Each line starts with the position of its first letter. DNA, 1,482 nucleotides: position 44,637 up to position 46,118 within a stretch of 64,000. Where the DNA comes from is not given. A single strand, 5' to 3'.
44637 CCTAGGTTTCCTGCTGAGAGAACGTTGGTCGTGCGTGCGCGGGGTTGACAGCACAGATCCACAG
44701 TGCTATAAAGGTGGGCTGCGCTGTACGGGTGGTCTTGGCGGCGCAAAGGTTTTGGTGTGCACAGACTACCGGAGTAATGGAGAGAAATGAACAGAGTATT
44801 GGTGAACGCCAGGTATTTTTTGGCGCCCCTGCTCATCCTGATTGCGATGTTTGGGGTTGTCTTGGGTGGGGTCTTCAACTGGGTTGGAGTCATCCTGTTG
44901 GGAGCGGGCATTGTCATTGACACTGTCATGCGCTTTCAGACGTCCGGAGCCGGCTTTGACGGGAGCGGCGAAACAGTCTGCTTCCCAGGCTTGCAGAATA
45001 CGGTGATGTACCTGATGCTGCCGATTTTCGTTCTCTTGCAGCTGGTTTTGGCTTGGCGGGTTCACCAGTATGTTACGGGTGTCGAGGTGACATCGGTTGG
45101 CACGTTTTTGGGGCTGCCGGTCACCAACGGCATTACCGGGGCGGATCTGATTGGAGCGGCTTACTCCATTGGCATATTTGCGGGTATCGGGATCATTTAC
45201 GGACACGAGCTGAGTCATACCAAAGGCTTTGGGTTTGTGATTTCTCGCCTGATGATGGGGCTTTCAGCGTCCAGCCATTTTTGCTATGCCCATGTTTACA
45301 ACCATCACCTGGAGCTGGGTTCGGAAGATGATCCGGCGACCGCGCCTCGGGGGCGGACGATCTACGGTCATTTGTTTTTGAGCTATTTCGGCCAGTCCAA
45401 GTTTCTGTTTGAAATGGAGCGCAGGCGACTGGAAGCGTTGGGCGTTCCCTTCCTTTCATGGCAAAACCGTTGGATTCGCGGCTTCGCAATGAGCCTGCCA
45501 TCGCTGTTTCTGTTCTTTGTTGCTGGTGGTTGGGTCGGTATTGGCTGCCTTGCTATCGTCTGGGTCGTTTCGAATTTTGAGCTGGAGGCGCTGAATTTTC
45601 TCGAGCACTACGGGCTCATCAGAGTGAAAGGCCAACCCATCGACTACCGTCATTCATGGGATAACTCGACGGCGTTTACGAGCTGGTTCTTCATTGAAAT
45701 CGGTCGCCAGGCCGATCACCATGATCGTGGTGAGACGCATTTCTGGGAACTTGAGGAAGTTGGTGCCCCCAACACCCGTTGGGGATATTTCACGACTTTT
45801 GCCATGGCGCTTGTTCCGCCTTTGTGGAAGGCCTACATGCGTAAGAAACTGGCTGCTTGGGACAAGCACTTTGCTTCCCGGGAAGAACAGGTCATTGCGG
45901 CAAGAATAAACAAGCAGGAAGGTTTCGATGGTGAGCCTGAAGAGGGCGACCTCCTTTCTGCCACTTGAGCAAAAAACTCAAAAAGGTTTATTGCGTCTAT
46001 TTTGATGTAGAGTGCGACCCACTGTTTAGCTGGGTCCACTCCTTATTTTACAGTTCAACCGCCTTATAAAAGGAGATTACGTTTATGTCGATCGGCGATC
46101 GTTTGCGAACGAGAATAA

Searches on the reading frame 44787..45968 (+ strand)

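Call 34: search_protein_families(library=pfam, proteins=[window:44787-45968:+], max_evalue=0.01)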
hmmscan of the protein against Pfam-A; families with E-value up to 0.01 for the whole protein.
window:44787-45968:+ (393 aa): 1 family
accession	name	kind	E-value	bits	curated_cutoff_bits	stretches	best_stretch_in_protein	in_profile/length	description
PF00487.30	FA_desaturase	-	4.1e-27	96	29.7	1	124-325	8-234/253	Fatty acid desaturase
